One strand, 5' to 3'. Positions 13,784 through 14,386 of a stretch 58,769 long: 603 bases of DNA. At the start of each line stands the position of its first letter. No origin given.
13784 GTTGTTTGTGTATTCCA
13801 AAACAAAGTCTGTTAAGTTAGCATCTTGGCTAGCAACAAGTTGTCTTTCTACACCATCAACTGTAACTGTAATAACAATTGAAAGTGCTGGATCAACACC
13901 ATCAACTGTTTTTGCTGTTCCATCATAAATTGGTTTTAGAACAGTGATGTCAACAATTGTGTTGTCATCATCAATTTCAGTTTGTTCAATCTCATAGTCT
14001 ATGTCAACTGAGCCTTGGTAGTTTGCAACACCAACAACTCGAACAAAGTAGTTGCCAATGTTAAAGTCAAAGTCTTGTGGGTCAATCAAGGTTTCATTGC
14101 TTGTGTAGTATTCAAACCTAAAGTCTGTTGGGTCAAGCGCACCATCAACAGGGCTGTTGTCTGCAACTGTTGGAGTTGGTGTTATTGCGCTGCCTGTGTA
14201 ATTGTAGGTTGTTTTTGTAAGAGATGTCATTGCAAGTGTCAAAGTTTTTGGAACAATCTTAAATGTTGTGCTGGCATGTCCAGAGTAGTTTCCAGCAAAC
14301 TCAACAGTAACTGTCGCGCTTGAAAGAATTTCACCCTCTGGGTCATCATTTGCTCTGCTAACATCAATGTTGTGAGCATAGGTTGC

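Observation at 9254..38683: A single 29.4-kb ORF encoding a 9,809-aa surface fibre fills half the window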

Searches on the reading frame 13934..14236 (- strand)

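Call 9: search_protein_families(library=pfam, proteins=[window:13934-14236:-], max_evalue=10)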
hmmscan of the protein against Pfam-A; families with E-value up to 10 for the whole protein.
window:13934-14236:- (101 aa): 2 families
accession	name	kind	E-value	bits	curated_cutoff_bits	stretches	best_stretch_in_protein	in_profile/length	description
PF25425.1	YfjL_N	-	0.15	12.8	27.8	1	42-86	44-86/97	YfjL-like, N-terminal domain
PF12149.13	HSV_VP16_C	-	0.99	10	27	1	32-42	6-16/30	Herpes simplex virus virion protein 16 C terminal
